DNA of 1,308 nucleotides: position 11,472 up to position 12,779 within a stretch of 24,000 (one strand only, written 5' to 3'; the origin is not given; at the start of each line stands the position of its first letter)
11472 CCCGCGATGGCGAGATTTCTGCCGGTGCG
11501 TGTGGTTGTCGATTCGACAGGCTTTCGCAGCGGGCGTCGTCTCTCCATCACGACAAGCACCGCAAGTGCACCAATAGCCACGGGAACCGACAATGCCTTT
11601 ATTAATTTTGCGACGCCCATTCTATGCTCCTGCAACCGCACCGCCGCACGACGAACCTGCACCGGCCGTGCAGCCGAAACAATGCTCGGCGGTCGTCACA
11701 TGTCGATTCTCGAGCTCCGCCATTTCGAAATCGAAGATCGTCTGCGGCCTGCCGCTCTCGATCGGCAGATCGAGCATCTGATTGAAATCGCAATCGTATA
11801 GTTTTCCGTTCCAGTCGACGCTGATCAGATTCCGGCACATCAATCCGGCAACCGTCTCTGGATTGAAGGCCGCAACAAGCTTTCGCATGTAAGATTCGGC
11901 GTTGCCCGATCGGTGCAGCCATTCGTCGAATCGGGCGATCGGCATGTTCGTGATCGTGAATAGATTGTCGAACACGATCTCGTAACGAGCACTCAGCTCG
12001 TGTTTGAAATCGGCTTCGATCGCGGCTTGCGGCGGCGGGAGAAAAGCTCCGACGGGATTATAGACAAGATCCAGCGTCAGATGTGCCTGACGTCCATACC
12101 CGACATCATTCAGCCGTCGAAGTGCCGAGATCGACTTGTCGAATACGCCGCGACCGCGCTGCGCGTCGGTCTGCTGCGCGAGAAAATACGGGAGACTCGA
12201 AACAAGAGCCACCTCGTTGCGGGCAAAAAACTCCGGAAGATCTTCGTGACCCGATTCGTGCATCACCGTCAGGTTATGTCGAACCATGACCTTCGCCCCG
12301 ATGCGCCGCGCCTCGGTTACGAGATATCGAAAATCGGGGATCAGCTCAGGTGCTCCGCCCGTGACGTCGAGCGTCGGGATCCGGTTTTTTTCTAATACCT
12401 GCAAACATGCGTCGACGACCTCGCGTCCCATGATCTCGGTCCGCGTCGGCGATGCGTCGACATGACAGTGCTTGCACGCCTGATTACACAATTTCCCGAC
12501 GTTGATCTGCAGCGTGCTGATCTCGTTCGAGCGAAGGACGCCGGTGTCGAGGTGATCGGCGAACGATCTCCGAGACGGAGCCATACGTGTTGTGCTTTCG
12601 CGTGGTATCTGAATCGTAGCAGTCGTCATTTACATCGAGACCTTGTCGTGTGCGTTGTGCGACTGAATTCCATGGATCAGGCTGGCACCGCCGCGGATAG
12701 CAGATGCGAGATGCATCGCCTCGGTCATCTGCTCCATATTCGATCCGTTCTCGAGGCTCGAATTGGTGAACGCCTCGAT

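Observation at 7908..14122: Seven-gene arsenosugar-type (ArsM/ArsS) cluster with extra lipid- and redox-type enzymes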

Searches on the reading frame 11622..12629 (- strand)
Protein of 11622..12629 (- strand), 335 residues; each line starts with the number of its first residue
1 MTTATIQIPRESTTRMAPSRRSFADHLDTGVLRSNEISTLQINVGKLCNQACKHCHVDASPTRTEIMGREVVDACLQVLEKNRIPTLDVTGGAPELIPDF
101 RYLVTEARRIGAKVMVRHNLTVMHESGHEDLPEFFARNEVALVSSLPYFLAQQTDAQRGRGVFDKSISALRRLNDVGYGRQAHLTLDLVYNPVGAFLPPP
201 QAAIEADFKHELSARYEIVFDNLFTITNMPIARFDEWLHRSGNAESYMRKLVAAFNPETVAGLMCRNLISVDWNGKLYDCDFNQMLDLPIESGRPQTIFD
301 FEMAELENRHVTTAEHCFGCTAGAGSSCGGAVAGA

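Call 3: search_protein_families(library=ncbifam, proteins=[window:11622-12629:-], max_evalue=0.001)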
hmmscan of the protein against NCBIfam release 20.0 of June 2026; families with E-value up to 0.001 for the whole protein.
window:11622-12629:- (335 aa): 29 families (the best 25 are shown)
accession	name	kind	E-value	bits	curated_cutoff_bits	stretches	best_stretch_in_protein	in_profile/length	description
TIGR04167.1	rSAM_SeCys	equivalog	3.6e-135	450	300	1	32-332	2-303/303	arsenosugar biosynthesis radical SAM (seleno)protein ArsS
NF049973.1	radical_Rv1681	equivalog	1.4e-09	37.3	380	1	48-179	82-212/326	Rv1681 family radical SAM protein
NF050035.1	rSAM_WgK_link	exception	2.9e-09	36.4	650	1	39-175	10-145/367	radical SAM/SPASM peptide maturase WgkB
TIGR03962.1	mycofact_rSAM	equivalog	3.3e-08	33.1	265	1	44-282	18-261/339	mycofactocin radical SAM maturase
NF047865.1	rSAM_PapB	equivalog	8.5e-08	31.8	340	1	37-146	2-119/330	PapB family radical SAM/SPASM ranthipeptide maturase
TIGR04082.1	rSAM_for_selen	equivalog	9.7e-08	31.2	350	1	32-186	193-344/516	thio(seleno)oxazole modification radical SAM maturase SbtM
TIGR02668.1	moaA_archaeal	equivalog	2e-07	30.3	325.25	1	36-125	8-99/303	GTP 3',8-cyclase MoaA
TIGR04051.1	rSAM_NirJ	equivalog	2.9e-07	29.8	515.45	1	43-176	7-138/354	heme d1 biosynthesis radical SAM protein NirJ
TIGR04054.1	rSAM_NirJ1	equivalog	4.7e-07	28.8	650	1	40-178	38-174/387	putative heme d1 biosynthesis radical SAM protein NirJ1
TIGR04053.2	TIGR04053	equivalog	5e-07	29.3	395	1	44-181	14-153/366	TIGR04053 family radical SAM/SPASM domain-containing protein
NF045574.1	sacti_mat_StsB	exception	6.9e-07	28.5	625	1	39-178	97-233/466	StsB family radical SAM/SPASM domain sactipeptide maturase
TIGR04055.1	rSAM_NirJ2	equivalog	1.1e-06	28.5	500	1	43-186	5-146/326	putative heme d1 biosynthesis radical SAM protein NirJ2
TIGR04078.1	rSAM_yydG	equivalog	1.5e-06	27.9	300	1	39-93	2-57/309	YydG family radical SAM peptide epimerase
NF001199.0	PRK00164.2-1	equivalog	3e-06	26.6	231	1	36-125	10-101/308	GTP 3',8-cyclase MoaA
TIGR04303.1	GeoRSP_rSAM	equivalog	5.5e-06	26.2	400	1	40-177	7-140/325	GeoRSP system radical SAM/SPASM protein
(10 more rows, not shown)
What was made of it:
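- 11622..12629 (-): ArsS, a radical SAM enzyme with a DUF3641 Cys-rich C-terminal domain, 335 aa. Call 3: TIGR04167 scores 450 bits against a 300 cut-off.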

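Call 4: search_protein_families(library=pfam, proteins=[window:11622-12629:-], max_evalue=0.001)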
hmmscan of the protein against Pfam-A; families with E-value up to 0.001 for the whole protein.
window:11622-12629:- (335 aa): 2 families
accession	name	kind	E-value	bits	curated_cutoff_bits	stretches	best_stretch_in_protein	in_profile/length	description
PF12345.13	DUF3641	-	1.2e-57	194.1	24.9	1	197-331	1-134/134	Protein of unknown function (DUF3641)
PF04055.27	Radical_SAM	-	1.6e-07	32.1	29.5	1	42-180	1-143/166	Radical SAM superfamily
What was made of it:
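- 11622..12629 (-): Call 4: PF12345 scores 194 bits.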

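Call 9: find_encoding_contigs(protein=window:11622-12629:-, flank=10000, max_places=6)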
Protein window:11622-12629:- (335 aa): 1 contig read that carries it; 1 place shown.
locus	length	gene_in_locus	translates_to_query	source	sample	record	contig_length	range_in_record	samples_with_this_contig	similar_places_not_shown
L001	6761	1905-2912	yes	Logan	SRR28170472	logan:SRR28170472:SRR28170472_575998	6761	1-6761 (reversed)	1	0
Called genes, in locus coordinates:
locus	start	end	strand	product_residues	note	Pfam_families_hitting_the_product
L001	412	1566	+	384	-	PF13489:Methyltransf_23 (weak), PF01209:Ubie_methyltran (weak), PF13847:Methyltransf_31, PF08242:Methyltransf_12 (weak), PF13649:Methyltransf_25 (weak), PF08241:Methyltransf_11, PF13649:Methyltransf_25 (weak)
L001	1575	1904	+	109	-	PF02627:CMD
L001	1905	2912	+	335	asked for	PF04055:Radical_SAM, PF12345:DUF3641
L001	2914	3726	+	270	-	PF04116:FA_hydroxylase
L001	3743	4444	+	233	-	PF00535:Glycos_transf_2, PF13641:Glyco_tranf_2_3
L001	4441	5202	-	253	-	PF01983:CofC (faint), PF09837:DUF2064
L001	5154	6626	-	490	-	PF01134:GIDA, PF01262:AlaDh_PNT_C (faint), PF03486:HI0933_like (faint), PF07992:Pyr_redox_2, PF12831:FAD_oxidored, PF13738:Pyr_redox_3, PF00070:Pyr_redox, PF02852:Pyr_redox_dim, +1 more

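Call 17: search_protein_representatives(protein=window:11622-12629:-)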
Query: 335 residues. Proteins with E-value up to 0.001 (for the whole library): 4513; up to 1e-10: 2435; up to 1e-30: 616. The best 150 are listed.
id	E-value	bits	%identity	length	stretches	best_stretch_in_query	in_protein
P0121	2.5e-118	411.3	59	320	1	31-333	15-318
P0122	4.9e-109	380.8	58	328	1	31-334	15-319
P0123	6.0e-105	367.3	54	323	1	33-333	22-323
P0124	1.2e-103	363.1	55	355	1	36-333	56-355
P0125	1.5e-103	362.7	54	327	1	31-333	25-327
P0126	2.8e-101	355.3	55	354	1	39-332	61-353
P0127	1.9e-99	349.2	53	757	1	31-333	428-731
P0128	2.2e-99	349.1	54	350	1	30-333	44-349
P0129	4.3e-98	344.8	51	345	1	27-333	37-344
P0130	1.9e-97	342.7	53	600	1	29-334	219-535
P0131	3.1e-97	342.0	55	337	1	27-331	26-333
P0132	1.5e-95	336.4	57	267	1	69-333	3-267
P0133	8.6e-94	330.7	58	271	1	65-332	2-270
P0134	2.1e-93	329.4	55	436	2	36-319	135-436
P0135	2.3e-93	329.3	50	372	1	20-332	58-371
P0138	3.5e-93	328.7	50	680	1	33-333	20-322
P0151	1.3e-88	313.7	47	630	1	24-331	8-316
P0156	1.8e-85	303.3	46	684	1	27-332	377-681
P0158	1.3e-84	300.5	48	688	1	27-332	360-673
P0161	4.6e-84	298.7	48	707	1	32-333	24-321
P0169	6.8e-80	285.0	44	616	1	11-331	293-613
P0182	7.1e-76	271.8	45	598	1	32-328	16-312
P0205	3.8e-70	253.0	41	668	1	33-332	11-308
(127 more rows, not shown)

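Call 19: find_related_loci(query=A1, collection=genome_contigs, flank=10000)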
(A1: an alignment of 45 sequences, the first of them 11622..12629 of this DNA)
Query A1 (335 aa) in genome_contigs; peptide patterns used: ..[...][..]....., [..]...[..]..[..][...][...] (x = any residue, [..] = any of these).
600 stretches matched a pattern (row limit reached: there are more); 597 encode a relative of the query (tblastn E <= 1e-3); the best 80 are kept; 80 distinct loci.
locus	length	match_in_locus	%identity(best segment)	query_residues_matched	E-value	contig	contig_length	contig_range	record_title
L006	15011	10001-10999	68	4-333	2e-153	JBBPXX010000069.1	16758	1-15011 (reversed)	MAG: Pyrinomonadales bacterium isolate bin.105 bin.105_S6Ck141_512078_length_16758_cov_37.5270, whole genome shotgun seq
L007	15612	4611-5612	66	3-333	5e-153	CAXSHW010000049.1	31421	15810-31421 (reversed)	MAG: uncultured Pyrinomonadaceae bacterium isolate private_X4_metawrap_bin.3 genome assembly, contig: private_X4_metawra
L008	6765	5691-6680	66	1-332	1e-150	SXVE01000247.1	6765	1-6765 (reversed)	MAG: Acidobacteria bacterium isolate F1-140-MAGs169 F1-140__c200209, whole genome shotgun sequence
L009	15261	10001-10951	68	8-322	3e-146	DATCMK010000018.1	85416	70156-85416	MAG TPA_asm: Pyrinomonadaceae bacterium isolate SMAG_U7147 k141_4405, whole genome shotgun sequence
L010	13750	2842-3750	70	32-333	6e-142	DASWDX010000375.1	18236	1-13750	MAG TPA_asm: Pyrinomonadaceae bacterium isolate SMAG_U2747 k141_27358, whole genome shotgun sequence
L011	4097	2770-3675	70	32-333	1e-145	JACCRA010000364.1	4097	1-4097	MAG: Pyrinomonadaceae bacterium isolate MGR_bin10 SD2897-2912_k127_8941039, whole genome shotgun sequence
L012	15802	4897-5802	65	32-332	1e-134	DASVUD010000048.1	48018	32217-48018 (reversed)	MAG TPA_asm: Pyrinomonadaceae bacterium isolate SMAG_U3308 k141_520041, whole genome shotgun sequence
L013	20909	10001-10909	57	32-333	3e-122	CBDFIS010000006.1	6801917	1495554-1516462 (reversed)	MAG: Bryobacterales bacterium isolate bc932d13-f3e1-476a-a82d-8314761e2f96 genome assembly, contig: contig_6, whole geno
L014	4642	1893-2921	55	9-333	2e-122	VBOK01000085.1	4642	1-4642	MAG: Nitrospirae bacterium isolate NS_8 14_1009_09_20cm_scaffold_34747_e:203, whole genome shotgun sequence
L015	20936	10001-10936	56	24-332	5e-121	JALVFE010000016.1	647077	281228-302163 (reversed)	MAG: Melioribacteraceae bacterium isolate 134-614_metabat2_scaf2bin.157 134-614_scaffold_1_c1, whole genome shotgun sequ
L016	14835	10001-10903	55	32-331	3e-120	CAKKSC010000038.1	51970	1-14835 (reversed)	Desulfuromonadales bacterium isolate Hainich-H52-bin013-1 genome assembly, contig: H52-bin013_1_Hain_H52_02um_R1_130_len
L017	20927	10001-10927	58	25-332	2e-120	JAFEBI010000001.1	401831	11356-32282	MAG: Nitrospira sp. isolate KAN-bin2 Nitrospira-sp.-KAN-bin2__1__length-401831, whole genome shotgun sequence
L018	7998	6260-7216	57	18-332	5e-120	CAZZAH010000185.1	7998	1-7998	MAG TPA_asm: uncultured bacterium isolate binchicken_co199_13 genome assembly, contig: NODE_6445_length_7998_cov_5.80423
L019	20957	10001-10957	57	18-332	1e-119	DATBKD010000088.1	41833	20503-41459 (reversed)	MAG TPA_asm: Gemmatimonadales bacterium isolate SMAG_U3937 k141_2061001, whole genome shotgun sequence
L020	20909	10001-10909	54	32-333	3e-119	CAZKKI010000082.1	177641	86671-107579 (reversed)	MAG TPA_asm: uncultured Melioribacteraceae bacterium isolate binchicken_co219_313 genome assembly, contig: k141_1624645,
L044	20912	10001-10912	55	32-332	2e-114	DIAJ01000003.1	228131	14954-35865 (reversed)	MAG TPA_asm: Flavobacteriales bacterium UBA5081 UBA5081_contig_466, whole genome shotgun sequence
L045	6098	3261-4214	54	18-333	1e-114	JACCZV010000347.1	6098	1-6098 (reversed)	MAG: Chitinophagales bacterium isolate MGR_bin239 SD2897-2912_k127_4162732, whole genome shotgun sequence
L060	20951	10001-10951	53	22-333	9e-113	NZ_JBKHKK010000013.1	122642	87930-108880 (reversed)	Pedobacter sp. JCM 36344 13, whole genome shotgun sequence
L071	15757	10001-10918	55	33-332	2e-111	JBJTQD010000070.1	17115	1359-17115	MAG: Planctomycetota bacterium isolate samp_4448_VAMB_936 samp_4448_1005305, whole genome shotgun sequence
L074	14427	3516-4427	52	32-333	1e-111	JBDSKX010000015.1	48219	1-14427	MAG: Chryseolinea sp. isolate cluster1_bin.356 k127_12588515, whole genome shotgun sequence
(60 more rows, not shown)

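Call 35: search_protein_families(library=pfam, proteins=[L074:4583-5407:+, L074:8194-8511:+, L074:1747-2508:+, L074:576-1742:+, L060:6826-8997:+, L060:5785-6819:+, L060:4344-5792:+, L060:15153-16793:-, L060:16865-17797:-, L074:8965-10725:-], max_evalue=0.001)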
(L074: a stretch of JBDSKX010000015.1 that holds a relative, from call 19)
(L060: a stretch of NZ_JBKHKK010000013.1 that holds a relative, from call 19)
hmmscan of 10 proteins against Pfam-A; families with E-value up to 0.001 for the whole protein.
L074:4583-5407:+ (274 aa): 1 family
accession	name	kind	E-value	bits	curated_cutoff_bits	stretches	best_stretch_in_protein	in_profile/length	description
PF01048.26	PNP_UDP_1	-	1e-50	172.8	25.1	1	27-271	3-232/233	Phosphorylase superfamily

L074:8194-8511:+ (105 aa): 0 families

L074:1747-2508:+ (253 aa): 1 family
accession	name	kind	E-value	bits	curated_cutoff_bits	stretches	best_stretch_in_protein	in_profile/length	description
PF13580.11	SIS_2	-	2.3e-43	148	27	1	5-146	1-138/138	SIS domain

L074:576-1742:+ (388 aa): 3 families
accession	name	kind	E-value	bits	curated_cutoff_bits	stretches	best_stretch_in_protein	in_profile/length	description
PF07690.21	MFS_1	-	3.1e-29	102.4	33.4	2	15-267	2-264/347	Major Facilitator Superfamily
PF00083.30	Sugar_tr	-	1e-06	28.4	22.3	1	42-147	44-153/452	Sugar (and other) transporter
PF12832.13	MFS_1_like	-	3.7e-05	23.4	25.2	1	40-294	30-301/373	MFS_1 like family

L060:6826-8997:+ (723 aa): 4 families
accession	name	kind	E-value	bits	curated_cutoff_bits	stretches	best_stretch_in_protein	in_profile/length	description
PF07635.16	PSCyt1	-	4.2e-12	46.9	22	1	203-261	1-58/59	Planctomycete cytochrome C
PF13287.12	Fn3_assoc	-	7.7e-11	42.4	23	1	505-560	2-56/59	Fn3 associated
PF09990.14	DUF2231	-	5.1e-10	40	26.4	1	42-164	4-130/139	Predicted membrane protein (DUF2231)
PF13290.12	CHB_HEX_C_1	-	9.6e-09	35.5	22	1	500-558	8-65/67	Chitobiase/beta-hexosaminidase C-terminal domain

L060:5785-6819:+ (344 aa): 3 families
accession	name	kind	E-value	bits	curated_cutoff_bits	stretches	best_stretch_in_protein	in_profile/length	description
PF01436.27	NHL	-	8e-10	38.7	20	0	312-329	1-18/28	NHL repeat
PF08450.18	SGL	-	9.1e-05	22.6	26.3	0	315-339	186-210/246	SMP-30/Gluconolactonase/LRE-like region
PF17170.10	DUF5128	-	0.00011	22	22.9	0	165-283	53-168/321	6-bladed beta-propeller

L060:4344-5792:+ (482 aa): 1 family
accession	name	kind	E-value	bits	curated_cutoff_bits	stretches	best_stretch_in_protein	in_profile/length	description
PF07394.17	DUF1501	-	2.7e-151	504.6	27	1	59-481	1-390/390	Protein of unknown function (DUF1501)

L060:15153-16793:- (546 aa): 9 families
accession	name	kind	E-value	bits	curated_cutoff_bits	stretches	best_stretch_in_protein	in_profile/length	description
PF08447.18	PAS_3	-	2.2e-32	111.6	25.6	2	85-172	2-88/89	PAS fold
PF13426.13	PAS_9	-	3.9e-26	91.8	27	1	212-306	11-103/103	PAS domain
PF02518.31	HATPase_c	-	4.4e-23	82.3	26.4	1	442-545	6-109/111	Histidine kinase-, DNA gyrase B-, and HSP90-like ATPase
PF00989.32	PAS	-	1.4e-16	60.9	22.6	1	214-304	22-113/113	PAS fold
PF13188.13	PAS_8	-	1.1e-09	38.3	21.8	1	188-246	2-55/65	PAS domain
PF08448.16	PAS_4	-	7.4e-09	36.3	23.1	1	214-308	16-109/110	PAS fold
PF00512.31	HisKA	-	2.1e-05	24.9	26.9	1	328-384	2-57/66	His Kinase A (phospho-acceptor) domain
PF13581.12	HATPase_c_2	-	3.6e-05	24.2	27.4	1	450-523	40-112/127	Histidine kinase-like ATPase domain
PF14501.12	HATPase_c_5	-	0.00064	20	22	0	442-532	6-91/102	GHKL domain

L060:16865-17797:- (310 aa): 7 families
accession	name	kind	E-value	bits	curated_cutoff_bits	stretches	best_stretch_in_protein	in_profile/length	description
PF13426.13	PAS_9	-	3.9e-19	69.3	27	2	25-131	3-103/103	PAS domain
PF00989.32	PAS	-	5e-17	62.4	22.6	2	14-117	2-100/113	PAS fold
PF13188.13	PAS_8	-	1.2e-15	57.2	21.8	2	15-61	3-50/65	PAS domain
PF08448.16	PAS_4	-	1.6e-07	31.9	23.1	1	20-133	2-109/110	PAS fold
PF12860.13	PAS_7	-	4.6e-07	30.4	27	1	19-136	1-114/115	PAS fold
PF08447.18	PAS_3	-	7.8e-07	29.7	25.6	0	168-248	2-85/89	PAS fold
PF24820.1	Diguanyl_cycl_sensor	-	0.00048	20.5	28.1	0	19-106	2-89/109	Diguanylate cyclase-like sensor domain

L074:8965-10725:- (586 aa): 4 families
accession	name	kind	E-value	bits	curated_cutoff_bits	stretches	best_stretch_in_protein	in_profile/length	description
PF00034.26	Cytochrom_C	-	8.6e-09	37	21.3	1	478-560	3-87/90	Cytochrome c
PF07995.17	GSDH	-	2e-07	31.1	25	1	148-357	103-276/332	Glucose / Sorbosone dehydrogenase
PF13442.11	Cytochrome_CBB3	-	3.4e-06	27.7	27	1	478-559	5-68/68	Cytochrome C oxidase, cbb3-type, subunit III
PF23500.1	DUF7133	-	0.00043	20.2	27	0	402-425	322-345/385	Domain of unknown function (DUF7133)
